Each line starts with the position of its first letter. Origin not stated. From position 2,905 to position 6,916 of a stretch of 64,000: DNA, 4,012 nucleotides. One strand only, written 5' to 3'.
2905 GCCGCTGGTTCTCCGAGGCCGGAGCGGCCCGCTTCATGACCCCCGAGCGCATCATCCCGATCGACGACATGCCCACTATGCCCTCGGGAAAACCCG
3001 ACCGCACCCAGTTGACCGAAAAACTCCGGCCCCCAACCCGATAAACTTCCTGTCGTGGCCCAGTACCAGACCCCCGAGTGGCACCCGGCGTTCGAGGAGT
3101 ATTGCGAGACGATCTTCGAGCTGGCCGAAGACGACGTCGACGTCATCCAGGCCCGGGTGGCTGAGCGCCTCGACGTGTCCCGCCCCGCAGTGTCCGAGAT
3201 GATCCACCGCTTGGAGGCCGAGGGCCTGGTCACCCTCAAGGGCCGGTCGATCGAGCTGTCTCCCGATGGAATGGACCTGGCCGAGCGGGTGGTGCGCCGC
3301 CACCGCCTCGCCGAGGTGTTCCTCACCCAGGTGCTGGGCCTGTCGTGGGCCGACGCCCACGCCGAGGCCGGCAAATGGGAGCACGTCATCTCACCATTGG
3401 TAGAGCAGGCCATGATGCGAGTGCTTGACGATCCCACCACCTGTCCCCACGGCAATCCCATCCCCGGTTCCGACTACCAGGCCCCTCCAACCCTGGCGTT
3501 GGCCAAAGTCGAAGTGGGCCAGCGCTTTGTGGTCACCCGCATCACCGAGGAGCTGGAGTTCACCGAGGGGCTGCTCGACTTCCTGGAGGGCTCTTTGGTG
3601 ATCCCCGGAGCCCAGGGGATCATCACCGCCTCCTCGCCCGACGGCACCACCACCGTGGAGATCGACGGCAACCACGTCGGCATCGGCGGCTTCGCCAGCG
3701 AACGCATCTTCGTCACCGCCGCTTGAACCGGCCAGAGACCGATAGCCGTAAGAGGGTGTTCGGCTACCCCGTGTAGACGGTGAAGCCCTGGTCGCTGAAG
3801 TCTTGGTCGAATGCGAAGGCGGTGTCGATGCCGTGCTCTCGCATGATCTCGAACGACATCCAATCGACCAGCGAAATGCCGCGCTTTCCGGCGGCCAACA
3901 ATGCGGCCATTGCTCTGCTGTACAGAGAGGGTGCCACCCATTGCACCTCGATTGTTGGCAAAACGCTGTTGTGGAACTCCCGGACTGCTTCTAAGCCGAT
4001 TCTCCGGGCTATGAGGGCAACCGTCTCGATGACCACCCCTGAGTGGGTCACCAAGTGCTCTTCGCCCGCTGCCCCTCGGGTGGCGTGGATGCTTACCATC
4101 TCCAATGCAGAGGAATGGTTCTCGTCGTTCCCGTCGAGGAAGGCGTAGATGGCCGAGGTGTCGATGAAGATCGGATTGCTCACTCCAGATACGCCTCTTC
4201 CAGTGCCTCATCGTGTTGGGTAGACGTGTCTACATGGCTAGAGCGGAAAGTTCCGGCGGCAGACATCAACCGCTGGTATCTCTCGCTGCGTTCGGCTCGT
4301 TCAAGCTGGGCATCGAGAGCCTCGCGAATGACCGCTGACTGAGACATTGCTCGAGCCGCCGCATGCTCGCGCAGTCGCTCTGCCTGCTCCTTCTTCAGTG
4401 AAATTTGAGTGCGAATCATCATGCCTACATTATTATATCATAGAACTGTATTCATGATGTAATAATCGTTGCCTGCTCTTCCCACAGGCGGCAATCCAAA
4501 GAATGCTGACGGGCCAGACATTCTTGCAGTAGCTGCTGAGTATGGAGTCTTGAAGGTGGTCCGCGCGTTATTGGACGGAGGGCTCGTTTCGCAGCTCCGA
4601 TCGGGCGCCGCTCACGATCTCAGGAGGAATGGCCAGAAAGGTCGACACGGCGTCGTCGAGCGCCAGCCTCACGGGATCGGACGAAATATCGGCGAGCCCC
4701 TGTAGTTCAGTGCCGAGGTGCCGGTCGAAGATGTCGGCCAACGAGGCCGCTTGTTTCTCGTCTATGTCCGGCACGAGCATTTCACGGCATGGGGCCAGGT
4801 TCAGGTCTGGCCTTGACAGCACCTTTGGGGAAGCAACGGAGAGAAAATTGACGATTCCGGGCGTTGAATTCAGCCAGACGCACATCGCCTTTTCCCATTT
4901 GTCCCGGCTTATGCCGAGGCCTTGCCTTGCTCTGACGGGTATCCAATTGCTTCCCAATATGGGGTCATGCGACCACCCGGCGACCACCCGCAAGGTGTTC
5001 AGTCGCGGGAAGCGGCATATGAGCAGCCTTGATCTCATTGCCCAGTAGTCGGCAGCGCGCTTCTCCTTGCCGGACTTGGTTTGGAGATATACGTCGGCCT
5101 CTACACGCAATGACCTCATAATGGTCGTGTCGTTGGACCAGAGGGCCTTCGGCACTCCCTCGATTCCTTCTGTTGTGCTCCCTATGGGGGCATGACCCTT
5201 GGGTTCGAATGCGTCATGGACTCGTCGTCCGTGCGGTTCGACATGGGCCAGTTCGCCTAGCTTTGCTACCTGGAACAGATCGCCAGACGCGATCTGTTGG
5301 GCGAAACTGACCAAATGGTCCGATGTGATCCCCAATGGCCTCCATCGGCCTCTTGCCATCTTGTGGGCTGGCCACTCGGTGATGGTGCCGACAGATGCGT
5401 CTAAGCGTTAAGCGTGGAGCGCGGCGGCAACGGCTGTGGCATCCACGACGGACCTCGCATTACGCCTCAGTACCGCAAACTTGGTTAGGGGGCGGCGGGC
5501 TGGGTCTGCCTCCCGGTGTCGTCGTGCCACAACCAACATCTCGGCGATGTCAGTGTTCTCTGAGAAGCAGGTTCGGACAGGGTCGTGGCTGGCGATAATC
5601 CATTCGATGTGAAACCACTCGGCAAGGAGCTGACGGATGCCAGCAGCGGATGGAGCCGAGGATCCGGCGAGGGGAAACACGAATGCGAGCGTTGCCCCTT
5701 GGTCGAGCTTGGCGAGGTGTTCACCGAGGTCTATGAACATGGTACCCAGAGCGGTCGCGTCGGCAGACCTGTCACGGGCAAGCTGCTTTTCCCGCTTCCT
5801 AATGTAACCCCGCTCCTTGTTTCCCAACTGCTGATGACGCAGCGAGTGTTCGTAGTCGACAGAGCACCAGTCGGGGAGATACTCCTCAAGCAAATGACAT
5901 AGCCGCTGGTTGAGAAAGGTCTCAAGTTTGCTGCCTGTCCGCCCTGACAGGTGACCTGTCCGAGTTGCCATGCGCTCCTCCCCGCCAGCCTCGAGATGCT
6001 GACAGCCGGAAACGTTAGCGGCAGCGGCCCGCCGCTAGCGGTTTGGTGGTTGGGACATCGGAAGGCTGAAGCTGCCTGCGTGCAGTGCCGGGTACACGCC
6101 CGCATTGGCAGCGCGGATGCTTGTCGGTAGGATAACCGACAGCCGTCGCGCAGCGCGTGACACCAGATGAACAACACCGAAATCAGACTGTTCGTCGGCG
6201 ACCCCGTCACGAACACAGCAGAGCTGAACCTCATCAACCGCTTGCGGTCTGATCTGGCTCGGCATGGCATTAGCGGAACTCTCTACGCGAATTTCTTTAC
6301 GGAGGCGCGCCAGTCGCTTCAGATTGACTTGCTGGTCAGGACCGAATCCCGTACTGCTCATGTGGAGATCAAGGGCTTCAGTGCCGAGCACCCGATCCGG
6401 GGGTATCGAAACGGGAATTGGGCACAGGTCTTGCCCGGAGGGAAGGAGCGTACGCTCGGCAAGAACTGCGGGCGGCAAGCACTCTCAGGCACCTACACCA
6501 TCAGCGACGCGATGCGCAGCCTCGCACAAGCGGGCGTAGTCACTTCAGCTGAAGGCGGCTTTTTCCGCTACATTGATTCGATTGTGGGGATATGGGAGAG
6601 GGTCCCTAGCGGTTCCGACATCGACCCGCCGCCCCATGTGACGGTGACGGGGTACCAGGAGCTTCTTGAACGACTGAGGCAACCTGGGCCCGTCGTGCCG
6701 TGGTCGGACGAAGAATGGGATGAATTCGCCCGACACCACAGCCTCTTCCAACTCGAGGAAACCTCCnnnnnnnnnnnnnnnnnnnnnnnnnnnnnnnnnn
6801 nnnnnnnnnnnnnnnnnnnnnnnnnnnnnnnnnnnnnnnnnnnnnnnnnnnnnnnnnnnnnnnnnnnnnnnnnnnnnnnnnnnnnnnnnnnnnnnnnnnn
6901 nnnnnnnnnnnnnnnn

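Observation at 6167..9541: NERD nuclease-like domain fused to a NACHT/STAND NTPase and long HEAT-like sensor region (Avs-like single-gene candidate)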

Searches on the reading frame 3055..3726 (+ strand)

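Call 13: search_protein_families(library=pfam, proteins=[window:3055-3726:+], max_evalue=0.01)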
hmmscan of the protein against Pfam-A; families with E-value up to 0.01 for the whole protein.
window:3055-3726:+ (223 aa): 14 families
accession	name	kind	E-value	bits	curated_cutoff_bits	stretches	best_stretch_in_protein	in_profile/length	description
PF02742.21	Fe_dep_repr_C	-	8.6e-28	96.6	27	1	70-137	2-69/70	Iron dependent repressor, metal binding and dimerisation domain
PF01325.25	Fe_dep_repress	-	8.1e-13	48.8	26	1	13-63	6-56/60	Iron dependent repressor, N-terminal DNA binding domain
PF12802.13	MarR_2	-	1e-06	29.2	27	1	26-61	17-52/61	MarR family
PF13545.12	HTH_Crp_2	-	3.8e-05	24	27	1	28-68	21-61/70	Crp-like helix-turn-helix domain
PF00126.33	HTH_1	-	6.4e-05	23.3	26.6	1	34-72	18-59/60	Bacterial regulatory helix-turn-helix protein, lysR family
PF01047.28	MarR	-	0.00012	22.3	24.6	1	36-60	24-48/59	MarR family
PF00392.27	GntR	-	0.00041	20.4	27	1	35-64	30-59/64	Bacterial regulatory proteins, gntR family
PF04023.20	FeoA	-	0.0005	20.5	23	1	149-221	3-73/74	FeoA domain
PF09339.16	HTH_IclR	-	0.00053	20.1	22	1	32-60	21-49/52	IclR helix-turn-helix domain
PF13412.12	HTH_24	-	0.00053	19.9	21.9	1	32-60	20-48/48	Winged helix-turn-helix DNA-binding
PF24034.1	DUF7343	-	0.0018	18.6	27.6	1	29-60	18-49/62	Domain of unknown function (DUF7343)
PF13384.12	HTH_23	-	0.0041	17.3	24.6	1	32-59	20-47/50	Homeodomain-like domain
PF01978.25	TrmB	-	0.0072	16.6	25.6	0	34-61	27-54/68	Sugar-specific transcriptional regulator TrmB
PF06969.22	HemN_C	-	0.0077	16.7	24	0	37-75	28-67/67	HemN C-terminal domain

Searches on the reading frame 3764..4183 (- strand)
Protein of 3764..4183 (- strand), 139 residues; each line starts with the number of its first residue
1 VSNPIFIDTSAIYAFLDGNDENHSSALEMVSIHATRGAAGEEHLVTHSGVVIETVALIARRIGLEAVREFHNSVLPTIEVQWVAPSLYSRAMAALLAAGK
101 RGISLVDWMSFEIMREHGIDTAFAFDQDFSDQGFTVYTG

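Call 13: search_protein_families(library=pfam, proteins=[window:3764-4183:-], max_evalue=0.01)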
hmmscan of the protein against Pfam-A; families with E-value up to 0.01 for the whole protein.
window:3764-4183:- (139 aa): 1 family
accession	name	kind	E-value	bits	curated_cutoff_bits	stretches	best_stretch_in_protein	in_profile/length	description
PF01850.27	PIN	-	3.8e-10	40.8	23.6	1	5-131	1-116/120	PIN domain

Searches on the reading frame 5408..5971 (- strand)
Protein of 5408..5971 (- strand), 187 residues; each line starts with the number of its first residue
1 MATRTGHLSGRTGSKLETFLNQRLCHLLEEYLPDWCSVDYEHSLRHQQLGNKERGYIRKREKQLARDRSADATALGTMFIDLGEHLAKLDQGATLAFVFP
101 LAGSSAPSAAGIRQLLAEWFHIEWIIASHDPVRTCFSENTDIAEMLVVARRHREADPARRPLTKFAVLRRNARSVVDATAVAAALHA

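Call 13: search_protein_families(library=pfam, proteins=[window:5408-5971:-], max_evalue=0.01)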
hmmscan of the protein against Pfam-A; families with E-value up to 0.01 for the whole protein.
window:5408-5971:- (187 aa): 0 families

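Call 56: search_protein_families(library=ncbifam, proteins=[window:5408-5971:-], max_evalue=1)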
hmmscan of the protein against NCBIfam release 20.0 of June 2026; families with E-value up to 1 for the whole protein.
window:5408-5971:- (187 aa): 1 family
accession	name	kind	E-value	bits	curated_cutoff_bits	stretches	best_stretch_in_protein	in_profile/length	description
TIGR02690.1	resist_ArsH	equivalog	0.073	12.2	292.25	1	88-174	124-208/219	arsenical resistance protein ArsH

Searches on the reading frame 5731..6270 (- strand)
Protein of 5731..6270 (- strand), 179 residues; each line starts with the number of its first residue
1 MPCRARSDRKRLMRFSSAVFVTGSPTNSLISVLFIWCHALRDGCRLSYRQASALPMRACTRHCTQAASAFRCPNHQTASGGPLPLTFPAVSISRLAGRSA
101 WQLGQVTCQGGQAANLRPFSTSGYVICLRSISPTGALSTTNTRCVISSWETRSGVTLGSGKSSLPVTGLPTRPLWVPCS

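Call 13: search_protein_families(library=pfam, proteins=[window:5731-6270:-], max_evalue=0.01)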
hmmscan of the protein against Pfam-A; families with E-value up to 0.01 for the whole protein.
window:5731-6270:- (179 aa): 0 families

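Call 56: search_protein_families(library=ncbifam, proteins=[window:5731-6270:-], max_evalue=1)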
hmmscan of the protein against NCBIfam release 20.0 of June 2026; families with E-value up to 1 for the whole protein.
window:5731-6270:- (179 aa): 0 families

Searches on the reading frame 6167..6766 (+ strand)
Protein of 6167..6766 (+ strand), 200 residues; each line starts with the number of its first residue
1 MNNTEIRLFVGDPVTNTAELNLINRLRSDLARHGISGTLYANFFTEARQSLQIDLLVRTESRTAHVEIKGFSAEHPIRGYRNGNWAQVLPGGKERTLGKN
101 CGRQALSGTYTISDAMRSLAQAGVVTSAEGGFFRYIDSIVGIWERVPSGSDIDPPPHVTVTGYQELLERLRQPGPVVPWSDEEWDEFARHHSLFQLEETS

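Call 91: search_solved_structures(query=A3, max_evalue=10, show_alignments=2)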
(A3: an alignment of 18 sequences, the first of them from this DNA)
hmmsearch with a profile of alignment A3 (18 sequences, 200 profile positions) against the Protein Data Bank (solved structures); distinct sequences matched with E-value up to 10: 3.
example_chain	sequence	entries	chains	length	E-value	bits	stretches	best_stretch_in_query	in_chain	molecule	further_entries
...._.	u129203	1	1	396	0.65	12.6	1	23-69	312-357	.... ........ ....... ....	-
4qks_A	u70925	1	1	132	0.72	12.4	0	73-94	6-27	DE NOVO PROTEIN 6XTRP/PV2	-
2o5h_A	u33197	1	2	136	1.8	11.1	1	115-190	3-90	Hypothetical protein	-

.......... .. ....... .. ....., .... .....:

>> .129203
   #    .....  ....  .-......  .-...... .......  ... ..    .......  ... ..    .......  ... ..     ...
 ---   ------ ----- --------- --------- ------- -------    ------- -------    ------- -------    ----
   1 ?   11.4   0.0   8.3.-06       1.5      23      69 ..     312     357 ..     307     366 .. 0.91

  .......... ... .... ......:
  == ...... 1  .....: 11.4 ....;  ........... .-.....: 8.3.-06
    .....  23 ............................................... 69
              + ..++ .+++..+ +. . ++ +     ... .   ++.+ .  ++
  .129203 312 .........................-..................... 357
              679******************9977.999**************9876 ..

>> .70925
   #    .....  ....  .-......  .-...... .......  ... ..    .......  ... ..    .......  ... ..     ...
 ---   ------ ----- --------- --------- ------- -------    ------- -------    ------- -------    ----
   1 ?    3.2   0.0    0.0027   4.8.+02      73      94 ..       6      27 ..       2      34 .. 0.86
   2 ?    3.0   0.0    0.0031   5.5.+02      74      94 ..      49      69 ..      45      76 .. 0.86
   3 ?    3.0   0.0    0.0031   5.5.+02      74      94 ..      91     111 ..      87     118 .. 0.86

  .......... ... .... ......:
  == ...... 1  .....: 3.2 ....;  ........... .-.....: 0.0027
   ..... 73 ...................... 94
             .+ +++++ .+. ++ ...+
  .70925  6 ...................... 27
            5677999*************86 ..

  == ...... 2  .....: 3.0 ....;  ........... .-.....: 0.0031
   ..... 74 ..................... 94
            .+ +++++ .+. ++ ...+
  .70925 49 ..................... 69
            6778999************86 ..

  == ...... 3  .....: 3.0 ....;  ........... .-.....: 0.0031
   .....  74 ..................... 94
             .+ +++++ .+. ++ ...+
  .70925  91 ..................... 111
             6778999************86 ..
